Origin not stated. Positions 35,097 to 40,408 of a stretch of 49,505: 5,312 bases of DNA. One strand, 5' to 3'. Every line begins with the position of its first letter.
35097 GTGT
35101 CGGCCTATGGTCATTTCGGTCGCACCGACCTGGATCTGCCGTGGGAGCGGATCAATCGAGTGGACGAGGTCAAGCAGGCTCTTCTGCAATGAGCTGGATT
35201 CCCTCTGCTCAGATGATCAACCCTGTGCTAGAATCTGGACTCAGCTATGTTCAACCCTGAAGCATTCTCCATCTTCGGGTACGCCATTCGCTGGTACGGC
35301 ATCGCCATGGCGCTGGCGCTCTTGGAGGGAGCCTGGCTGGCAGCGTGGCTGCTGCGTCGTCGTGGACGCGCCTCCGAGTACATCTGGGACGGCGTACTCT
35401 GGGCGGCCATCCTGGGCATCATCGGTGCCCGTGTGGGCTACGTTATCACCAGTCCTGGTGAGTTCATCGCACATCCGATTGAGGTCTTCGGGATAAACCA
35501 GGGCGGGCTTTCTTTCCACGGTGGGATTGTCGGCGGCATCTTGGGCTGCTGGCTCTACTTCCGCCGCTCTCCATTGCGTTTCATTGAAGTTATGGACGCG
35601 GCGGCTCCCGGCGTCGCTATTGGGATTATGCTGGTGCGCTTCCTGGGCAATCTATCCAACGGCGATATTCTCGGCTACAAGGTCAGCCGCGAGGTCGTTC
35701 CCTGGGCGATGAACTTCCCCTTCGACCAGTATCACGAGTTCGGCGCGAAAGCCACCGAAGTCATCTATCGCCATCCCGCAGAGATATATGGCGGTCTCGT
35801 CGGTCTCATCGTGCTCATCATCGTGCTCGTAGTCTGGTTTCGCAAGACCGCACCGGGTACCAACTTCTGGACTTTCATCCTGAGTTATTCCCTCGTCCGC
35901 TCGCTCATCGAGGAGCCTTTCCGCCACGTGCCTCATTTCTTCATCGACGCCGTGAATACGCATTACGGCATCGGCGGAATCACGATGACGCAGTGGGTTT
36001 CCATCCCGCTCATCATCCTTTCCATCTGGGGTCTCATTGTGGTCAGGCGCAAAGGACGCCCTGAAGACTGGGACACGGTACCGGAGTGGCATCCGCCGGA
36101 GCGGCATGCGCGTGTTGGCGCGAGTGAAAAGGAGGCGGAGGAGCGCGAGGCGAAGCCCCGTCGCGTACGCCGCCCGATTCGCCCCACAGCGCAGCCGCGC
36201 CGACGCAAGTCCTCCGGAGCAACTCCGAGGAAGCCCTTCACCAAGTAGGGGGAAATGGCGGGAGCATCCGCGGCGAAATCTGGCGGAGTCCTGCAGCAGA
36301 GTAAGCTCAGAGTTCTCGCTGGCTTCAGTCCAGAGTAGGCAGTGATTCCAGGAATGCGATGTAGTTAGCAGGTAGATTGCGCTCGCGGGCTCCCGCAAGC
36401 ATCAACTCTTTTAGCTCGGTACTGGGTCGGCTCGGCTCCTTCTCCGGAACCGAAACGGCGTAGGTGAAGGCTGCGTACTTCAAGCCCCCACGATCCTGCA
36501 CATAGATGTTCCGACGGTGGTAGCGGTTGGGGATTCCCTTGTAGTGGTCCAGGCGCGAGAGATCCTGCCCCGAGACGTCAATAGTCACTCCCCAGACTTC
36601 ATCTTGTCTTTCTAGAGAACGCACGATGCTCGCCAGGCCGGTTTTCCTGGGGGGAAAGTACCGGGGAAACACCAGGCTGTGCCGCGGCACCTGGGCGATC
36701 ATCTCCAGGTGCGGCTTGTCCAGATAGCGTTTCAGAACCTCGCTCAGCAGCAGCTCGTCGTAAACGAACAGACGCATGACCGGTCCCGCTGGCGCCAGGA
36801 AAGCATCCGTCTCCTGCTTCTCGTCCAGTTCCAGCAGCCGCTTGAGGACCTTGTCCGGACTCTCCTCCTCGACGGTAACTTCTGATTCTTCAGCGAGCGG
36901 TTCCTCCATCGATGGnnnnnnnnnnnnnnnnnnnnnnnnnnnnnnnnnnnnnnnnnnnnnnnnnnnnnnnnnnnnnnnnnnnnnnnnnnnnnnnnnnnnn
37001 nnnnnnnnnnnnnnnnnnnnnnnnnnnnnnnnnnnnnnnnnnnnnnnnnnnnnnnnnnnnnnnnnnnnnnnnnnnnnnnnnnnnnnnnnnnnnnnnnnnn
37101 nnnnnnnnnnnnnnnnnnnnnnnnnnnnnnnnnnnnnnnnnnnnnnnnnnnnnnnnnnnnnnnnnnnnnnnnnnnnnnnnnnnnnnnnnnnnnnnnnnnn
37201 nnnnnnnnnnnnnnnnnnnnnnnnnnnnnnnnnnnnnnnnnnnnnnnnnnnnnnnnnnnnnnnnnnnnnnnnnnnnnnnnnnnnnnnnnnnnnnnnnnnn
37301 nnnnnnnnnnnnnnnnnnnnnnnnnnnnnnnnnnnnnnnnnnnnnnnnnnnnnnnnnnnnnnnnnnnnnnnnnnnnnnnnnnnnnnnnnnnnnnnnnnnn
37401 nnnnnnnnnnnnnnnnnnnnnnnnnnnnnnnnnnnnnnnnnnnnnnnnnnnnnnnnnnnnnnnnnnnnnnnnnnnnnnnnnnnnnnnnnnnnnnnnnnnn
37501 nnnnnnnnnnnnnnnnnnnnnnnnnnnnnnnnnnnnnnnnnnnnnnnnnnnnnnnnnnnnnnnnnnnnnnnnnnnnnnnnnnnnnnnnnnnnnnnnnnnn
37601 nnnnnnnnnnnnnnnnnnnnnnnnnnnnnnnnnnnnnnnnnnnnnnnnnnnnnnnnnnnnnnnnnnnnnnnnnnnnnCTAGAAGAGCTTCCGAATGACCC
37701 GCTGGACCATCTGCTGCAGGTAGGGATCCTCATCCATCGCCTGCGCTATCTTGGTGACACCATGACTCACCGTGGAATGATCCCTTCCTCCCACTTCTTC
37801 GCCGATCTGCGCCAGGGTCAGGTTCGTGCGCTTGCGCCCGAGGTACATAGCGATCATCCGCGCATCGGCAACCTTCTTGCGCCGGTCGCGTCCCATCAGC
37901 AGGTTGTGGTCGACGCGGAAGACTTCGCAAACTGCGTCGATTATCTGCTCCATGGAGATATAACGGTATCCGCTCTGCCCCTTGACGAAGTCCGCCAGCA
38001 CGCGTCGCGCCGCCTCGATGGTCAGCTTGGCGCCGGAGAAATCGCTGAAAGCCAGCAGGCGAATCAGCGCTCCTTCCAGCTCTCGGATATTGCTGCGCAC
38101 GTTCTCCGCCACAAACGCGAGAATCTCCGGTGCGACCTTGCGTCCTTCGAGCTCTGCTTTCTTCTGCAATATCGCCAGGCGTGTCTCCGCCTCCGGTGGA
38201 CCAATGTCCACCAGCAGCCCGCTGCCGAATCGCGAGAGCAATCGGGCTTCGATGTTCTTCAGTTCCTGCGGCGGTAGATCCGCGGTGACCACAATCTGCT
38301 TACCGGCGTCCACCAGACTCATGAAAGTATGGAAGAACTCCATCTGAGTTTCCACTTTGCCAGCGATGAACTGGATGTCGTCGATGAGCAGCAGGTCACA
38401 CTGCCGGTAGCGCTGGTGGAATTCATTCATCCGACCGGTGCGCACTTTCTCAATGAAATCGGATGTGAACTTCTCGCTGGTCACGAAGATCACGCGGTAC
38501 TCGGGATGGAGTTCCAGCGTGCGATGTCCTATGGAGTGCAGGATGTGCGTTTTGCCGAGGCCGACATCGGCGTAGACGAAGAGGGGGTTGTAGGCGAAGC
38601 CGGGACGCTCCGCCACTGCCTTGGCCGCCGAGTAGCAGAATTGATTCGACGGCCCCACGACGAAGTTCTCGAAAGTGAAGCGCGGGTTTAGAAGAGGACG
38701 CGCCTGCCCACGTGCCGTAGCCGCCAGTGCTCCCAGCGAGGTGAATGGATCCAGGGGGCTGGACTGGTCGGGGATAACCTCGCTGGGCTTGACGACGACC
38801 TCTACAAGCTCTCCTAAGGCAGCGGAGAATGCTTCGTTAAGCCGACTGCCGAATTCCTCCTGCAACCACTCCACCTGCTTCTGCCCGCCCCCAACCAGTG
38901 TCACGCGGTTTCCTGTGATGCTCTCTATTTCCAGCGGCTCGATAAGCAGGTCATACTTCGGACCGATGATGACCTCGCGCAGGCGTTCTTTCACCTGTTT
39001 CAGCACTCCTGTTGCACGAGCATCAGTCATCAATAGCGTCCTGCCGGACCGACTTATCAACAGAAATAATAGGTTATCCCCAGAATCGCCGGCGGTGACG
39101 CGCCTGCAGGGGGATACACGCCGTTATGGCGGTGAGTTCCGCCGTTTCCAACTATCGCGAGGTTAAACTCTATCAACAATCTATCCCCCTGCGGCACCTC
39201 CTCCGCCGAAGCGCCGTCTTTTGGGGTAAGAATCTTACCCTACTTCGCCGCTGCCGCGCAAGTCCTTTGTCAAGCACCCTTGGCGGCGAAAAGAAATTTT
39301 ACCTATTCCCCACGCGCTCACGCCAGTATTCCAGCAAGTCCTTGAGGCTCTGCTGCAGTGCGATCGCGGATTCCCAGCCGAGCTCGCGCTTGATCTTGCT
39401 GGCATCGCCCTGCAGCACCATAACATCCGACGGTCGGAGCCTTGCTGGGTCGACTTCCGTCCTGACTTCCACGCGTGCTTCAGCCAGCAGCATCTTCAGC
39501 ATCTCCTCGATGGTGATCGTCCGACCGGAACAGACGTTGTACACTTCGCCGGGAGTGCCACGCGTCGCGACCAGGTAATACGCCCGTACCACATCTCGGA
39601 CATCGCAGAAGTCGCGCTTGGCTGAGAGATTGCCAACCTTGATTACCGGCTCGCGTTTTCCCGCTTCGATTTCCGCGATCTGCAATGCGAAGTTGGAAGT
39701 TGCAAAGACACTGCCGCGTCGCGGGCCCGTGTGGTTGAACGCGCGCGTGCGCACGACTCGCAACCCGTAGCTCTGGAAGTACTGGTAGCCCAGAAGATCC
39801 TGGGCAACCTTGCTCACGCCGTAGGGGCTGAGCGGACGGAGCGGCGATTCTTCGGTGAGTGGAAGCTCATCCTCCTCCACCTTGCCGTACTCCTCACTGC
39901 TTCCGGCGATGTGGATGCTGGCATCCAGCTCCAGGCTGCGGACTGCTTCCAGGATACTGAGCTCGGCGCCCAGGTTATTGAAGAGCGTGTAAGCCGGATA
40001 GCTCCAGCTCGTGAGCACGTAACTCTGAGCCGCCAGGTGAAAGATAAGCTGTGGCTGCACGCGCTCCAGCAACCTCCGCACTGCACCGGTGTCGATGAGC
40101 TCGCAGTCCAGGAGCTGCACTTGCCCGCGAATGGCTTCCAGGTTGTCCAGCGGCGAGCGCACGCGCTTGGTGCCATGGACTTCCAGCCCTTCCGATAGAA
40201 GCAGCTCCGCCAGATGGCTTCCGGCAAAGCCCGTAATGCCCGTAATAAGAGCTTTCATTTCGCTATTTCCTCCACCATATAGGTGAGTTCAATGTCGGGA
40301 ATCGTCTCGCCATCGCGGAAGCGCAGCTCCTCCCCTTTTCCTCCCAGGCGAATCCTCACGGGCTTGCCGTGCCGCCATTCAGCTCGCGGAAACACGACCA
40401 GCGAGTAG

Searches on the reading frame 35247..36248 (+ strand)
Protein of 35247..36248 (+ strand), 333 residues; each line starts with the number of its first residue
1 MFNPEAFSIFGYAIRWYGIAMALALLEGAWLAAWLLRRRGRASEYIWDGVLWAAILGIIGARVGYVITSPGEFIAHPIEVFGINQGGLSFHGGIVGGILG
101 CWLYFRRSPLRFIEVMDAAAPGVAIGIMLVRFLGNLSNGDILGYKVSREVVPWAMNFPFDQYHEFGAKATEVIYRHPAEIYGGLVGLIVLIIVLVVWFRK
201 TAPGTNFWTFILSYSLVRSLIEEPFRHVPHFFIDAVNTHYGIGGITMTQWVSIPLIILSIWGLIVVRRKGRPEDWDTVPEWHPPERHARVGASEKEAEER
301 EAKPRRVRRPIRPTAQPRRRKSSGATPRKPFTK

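Call 51: search_protein_families(library=pfam, proteins=[window:35247-36248:+], max_evalue=0.00001)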
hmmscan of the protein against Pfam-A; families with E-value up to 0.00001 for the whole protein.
window:35247-36248:+ (333 aa): 1 family
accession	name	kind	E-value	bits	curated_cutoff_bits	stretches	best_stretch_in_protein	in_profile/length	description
PF01790.23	LGT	-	4.4e-52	177.2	24.9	1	4-264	1-239/240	Prolipoprotein diacylglyceryl transferase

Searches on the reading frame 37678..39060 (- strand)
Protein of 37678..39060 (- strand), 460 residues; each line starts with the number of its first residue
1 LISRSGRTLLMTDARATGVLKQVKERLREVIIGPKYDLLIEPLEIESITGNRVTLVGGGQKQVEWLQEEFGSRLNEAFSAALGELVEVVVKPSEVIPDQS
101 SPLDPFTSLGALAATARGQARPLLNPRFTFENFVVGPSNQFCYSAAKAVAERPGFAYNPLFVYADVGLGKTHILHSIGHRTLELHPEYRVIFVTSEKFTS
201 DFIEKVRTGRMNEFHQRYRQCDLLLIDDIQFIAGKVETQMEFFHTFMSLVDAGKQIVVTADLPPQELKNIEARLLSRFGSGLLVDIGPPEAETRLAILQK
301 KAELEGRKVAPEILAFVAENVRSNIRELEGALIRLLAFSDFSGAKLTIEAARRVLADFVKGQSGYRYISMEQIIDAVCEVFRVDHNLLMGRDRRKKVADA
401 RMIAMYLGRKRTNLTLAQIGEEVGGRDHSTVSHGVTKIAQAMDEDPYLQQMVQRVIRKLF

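Call 51: search_protein_families(library=pfam, proteins=[window:37678-39060:-], max_evalue=0.00001)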
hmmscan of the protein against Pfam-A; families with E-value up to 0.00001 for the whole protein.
window:37678-39060:- (460 aa): 3 families
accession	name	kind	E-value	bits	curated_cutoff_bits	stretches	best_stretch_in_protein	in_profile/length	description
PF00308.24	Bac_DnaA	-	1.5e-64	217.5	23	1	124-285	1-162/162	Bacterial DnaA ATPAse domain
PF08299.17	Bac_DnaA_C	-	1e-23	83.6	31.5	1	371-438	2-69/69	Bacterial dnaA protein helix-turn-helix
PF01695.23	IstB_IS21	-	3.2e-06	27.3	24.1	1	166-266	101-198/238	IstB-like ATP binding protein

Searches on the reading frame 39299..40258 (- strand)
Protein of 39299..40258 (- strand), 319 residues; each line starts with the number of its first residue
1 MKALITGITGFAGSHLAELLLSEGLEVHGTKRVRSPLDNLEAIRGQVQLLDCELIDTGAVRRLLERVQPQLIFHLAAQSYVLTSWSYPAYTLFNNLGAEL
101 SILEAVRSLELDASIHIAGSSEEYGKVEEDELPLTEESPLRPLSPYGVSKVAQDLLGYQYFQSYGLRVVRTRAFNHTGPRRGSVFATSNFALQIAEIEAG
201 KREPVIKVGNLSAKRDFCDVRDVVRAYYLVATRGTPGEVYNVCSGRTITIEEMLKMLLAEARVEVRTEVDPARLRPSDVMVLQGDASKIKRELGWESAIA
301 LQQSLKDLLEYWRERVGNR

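Call 52: search_protein_families(library=pfam, proteins=[window:39299-40258:-], max_evalue=0.00001)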
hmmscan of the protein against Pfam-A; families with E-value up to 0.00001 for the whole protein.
window:39299-40258:- (319 aa): 3 families
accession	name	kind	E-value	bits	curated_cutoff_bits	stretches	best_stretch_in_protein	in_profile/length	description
PF16363.11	GDP_Man_Dehyd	-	3.8e-81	273.6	27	1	4-307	1-331/332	GDP-mannose 4,6 dehydratase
PF01370.27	Epimerase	-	1.3e-57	195.4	20.9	1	3-243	1-240/240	NAD dependent epimerase/dehydratase family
PF04321.23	RmlD_sub_bind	-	5.1e-07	29.5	27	1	1-152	1-131/287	RmlD substrate binding domain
